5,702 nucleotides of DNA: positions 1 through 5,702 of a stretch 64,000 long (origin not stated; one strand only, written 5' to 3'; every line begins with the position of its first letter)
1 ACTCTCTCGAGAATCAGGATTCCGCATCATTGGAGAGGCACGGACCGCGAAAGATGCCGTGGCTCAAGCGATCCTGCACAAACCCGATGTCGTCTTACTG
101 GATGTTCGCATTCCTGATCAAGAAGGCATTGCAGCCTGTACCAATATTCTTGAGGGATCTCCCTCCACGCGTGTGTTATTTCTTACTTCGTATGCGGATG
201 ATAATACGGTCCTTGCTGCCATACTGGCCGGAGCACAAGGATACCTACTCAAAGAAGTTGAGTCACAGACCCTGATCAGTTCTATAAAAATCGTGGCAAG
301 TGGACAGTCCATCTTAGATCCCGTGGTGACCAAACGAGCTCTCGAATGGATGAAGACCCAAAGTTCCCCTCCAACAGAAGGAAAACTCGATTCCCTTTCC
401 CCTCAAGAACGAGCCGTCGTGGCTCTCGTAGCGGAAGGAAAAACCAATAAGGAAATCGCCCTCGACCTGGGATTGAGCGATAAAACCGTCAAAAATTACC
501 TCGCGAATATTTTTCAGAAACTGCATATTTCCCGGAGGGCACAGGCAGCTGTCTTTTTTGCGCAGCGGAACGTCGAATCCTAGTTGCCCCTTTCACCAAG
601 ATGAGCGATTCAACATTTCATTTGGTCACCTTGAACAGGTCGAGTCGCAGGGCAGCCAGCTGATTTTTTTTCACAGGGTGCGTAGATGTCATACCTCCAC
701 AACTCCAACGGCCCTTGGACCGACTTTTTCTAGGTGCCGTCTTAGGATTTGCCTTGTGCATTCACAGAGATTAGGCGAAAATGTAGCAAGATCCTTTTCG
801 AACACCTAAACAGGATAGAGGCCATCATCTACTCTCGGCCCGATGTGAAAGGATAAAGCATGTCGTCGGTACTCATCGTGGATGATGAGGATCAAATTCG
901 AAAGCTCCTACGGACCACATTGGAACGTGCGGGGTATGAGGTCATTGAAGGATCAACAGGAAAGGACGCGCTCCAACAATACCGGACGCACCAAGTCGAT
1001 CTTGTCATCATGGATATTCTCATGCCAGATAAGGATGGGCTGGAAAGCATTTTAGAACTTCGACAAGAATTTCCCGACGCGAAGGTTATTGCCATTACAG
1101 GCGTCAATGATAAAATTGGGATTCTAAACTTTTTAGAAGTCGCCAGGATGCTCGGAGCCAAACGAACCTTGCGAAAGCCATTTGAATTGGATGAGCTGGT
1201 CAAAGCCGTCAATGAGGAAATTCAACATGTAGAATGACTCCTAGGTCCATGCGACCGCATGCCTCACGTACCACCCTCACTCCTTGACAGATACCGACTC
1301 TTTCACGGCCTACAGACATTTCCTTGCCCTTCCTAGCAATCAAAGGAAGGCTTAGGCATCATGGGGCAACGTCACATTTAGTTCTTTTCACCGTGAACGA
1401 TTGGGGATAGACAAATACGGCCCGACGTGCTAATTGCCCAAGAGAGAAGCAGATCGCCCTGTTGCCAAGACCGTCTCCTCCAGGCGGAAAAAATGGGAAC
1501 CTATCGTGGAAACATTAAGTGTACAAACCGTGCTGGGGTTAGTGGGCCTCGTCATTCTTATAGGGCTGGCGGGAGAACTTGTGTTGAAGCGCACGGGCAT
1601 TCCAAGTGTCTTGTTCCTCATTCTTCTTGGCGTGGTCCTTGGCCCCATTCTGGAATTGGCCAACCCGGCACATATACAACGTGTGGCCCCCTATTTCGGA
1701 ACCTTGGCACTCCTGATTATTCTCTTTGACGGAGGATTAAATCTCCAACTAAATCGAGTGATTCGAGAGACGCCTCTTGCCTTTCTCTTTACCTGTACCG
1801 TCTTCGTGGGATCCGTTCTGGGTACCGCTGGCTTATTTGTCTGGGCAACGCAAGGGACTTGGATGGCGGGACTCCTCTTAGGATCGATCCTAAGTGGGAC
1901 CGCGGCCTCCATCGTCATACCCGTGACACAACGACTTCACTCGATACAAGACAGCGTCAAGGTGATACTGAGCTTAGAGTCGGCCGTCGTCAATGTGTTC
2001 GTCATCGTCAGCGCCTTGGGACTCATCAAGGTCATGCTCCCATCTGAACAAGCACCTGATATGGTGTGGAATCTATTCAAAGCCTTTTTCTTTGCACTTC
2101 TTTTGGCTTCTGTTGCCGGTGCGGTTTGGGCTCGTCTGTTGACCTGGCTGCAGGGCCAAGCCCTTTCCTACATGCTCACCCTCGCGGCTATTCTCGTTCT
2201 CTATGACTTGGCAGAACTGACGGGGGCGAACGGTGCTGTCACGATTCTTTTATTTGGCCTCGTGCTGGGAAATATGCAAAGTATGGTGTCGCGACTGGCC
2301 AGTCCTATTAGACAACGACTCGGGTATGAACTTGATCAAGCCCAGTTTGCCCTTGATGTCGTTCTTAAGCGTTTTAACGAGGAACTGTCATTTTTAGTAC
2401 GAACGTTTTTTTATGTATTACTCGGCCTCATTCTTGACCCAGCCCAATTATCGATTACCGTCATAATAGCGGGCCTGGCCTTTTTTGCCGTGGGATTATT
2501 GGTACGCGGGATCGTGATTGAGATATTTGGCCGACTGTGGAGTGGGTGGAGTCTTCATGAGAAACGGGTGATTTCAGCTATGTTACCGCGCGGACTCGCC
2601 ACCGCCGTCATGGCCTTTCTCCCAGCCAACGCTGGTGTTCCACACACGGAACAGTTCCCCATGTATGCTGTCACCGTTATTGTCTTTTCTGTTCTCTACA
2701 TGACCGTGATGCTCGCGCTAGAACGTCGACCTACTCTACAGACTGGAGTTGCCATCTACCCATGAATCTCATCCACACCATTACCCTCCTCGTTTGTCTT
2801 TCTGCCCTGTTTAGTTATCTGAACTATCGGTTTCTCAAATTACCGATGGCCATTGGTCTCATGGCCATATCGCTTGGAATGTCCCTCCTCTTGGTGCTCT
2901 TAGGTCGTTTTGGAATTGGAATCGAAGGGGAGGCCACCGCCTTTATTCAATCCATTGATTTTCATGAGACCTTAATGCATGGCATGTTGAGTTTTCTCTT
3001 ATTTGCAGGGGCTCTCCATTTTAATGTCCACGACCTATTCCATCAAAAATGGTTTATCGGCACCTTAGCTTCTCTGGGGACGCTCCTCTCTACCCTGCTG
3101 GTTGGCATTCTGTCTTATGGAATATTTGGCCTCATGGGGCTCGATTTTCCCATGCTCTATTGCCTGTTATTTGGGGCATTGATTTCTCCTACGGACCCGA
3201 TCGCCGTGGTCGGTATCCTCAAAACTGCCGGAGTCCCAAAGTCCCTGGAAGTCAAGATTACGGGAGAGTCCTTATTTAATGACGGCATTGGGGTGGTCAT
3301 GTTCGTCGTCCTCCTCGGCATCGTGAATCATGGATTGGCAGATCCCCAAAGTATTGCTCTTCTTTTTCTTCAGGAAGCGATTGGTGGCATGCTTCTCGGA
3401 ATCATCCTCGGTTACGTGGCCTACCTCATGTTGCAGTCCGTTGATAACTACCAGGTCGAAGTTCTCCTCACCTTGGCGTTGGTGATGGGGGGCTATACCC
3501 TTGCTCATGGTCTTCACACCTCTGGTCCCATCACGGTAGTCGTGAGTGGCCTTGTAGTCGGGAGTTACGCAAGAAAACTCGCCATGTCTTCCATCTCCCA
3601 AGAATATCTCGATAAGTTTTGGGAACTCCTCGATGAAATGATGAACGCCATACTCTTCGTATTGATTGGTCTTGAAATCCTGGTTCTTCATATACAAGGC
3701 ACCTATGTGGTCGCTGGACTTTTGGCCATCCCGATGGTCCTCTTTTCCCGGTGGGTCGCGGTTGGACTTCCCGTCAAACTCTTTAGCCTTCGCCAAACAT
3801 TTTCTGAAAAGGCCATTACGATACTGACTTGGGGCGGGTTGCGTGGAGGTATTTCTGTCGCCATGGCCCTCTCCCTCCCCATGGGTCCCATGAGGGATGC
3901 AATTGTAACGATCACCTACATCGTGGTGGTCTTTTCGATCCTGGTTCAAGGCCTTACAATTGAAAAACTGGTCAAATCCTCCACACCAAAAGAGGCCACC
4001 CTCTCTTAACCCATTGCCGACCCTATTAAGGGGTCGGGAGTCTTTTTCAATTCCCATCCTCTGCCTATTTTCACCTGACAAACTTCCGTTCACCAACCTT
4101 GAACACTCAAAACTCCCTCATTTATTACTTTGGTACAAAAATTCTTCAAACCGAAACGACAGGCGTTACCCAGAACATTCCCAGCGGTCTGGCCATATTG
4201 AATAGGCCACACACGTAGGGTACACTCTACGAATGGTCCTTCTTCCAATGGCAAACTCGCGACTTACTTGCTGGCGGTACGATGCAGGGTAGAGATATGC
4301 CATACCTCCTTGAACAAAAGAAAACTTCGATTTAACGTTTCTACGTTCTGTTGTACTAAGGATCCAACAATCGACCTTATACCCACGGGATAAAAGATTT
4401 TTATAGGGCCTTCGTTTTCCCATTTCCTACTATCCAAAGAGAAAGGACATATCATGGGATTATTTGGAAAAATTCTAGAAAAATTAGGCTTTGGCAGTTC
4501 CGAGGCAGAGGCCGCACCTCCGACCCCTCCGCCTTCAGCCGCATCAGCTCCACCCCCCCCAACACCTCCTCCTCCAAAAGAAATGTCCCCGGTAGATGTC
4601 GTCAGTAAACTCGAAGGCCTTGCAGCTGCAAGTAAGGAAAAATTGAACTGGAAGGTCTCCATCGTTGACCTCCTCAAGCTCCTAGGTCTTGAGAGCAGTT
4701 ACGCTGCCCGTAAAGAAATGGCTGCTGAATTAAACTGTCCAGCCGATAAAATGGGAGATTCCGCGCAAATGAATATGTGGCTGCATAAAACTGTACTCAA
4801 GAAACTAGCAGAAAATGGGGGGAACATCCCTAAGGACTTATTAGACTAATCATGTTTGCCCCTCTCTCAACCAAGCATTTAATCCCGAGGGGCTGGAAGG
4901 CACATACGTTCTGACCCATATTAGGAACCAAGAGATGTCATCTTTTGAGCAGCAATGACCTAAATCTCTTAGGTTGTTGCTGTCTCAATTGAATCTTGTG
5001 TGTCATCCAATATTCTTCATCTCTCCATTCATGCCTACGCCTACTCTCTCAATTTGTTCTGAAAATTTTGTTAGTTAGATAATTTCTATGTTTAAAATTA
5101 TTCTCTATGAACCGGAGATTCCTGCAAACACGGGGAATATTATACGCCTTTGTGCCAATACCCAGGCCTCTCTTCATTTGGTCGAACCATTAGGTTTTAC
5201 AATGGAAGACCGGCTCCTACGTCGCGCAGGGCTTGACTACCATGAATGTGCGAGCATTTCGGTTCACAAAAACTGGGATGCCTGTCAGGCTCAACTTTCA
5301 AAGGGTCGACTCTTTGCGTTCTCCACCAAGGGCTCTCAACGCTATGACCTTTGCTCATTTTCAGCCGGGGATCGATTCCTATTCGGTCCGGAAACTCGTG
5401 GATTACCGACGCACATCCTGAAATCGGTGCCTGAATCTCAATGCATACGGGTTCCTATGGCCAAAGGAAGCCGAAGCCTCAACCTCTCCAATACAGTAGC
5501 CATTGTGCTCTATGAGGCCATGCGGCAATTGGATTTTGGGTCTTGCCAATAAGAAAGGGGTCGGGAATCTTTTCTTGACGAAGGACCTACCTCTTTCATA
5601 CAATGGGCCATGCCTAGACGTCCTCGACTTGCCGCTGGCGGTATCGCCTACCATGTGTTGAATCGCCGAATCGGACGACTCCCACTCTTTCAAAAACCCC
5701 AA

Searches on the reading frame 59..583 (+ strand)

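Call 53: search_protein_families(library=pfam, max_evalue=0.00001, proteins=[window:59-583:+])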
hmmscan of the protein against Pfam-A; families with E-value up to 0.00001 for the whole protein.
window:59-583:+ (174 aa): 4 families
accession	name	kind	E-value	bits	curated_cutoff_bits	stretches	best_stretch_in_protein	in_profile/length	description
PF00196.25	GerE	-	4.2e-19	68.4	23.5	1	111-166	1-56/57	Bacterial regulatory proteins, luxR family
PF00072.30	Response_reg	-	7.6e-16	58.7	30.2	1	7-76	41-110/111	Response regulator receiver domain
PF08281.18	Sigma70_r4_2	-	1.6e-10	40.9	25.7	1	110-155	8-54/54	Sigma-70, region 4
PF04545.22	Sigma70_r4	-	5.5e-06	26.2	24.1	0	110-155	2-48/50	Sigma-70, region 4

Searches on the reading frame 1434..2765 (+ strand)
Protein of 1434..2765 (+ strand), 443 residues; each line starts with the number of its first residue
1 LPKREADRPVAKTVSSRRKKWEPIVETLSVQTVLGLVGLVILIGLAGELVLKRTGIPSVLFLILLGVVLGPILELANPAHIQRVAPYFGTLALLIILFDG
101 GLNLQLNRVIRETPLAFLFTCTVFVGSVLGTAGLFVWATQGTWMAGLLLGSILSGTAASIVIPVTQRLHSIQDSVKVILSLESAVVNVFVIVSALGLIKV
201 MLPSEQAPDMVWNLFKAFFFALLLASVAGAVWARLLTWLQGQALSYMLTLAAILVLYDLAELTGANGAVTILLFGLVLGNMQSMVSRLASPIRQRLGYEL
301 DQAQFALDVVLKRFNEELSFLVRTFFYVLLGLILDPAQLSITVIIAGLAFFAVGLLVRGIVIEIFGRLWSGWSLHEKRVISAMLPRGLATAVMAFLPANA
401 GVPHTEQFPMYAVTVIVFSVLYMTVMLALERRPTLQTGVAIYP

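Call 53: search_protein_families(library=pfam, max_evalue=0.00001, proteins=[window:1434-2765:+])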
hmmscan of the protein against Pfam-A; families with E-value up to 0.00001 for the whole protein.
window:1434-2765:+ (443 aa): 1 family
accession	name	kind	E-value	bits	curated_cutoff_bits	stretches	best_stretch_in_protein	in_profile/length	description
PF00999.27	Na_H_Exchanger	-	2.6e-31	109.3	26.2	1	40-422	3-364/375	Sodium/hydrogen exchanger, transmembrane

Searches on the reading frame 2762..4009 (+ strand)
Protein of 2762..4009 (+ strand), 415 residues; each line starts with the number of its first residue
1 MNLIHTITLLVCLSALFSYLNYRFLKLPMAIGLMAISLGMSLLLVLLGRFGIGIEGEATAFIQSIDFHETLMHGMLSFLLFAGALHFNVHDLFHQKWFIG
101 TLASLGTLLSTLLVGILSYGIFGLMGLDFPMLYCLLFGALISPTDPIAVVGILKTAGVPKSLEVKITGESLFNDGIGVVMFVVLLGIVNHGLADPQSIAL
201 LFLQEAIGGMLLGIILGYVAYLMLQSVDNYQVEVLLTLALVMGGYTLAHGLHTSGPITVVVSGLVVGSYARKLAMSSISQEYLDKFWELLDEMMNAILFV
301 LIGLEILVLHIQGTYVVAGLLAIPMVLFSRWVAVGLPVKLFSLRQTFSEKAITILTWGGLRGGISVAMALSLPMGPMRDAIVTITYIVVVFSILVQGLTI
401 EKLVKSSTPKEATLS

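Call 53: search_protein_families(library=pfam, max_evalue=0.00001, proteins=[window:2762-4009:+])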
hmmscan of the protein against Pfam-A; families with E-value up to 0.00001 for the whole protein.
window:2762-4009:+ (415 aa): 1 family
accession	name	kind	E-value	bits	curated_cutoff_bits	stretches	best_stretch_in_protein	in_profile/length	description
PF00999.27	Na_H_Exchanger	-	4.4e-58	197.4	26.2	1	13-405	2-374/375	Sodium/hydrogen exchanger, transmembrane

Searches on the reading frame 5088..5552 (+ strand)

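Call 53: search_protein_families(library=pfam, max_evalue=0.00001, proteins=[window:5088-5552:+])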
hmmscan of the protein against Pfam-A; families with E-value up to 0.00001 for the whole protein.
window:5088-5552:+ (154 aa): 1 family
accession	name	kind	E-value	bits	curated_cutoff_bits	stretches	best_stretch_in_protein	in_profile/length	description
PF00588.24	SpoU_methylase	-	6.8e-30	104.5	29.7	1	2-142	2-142/142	SpoU rRNA Methylase family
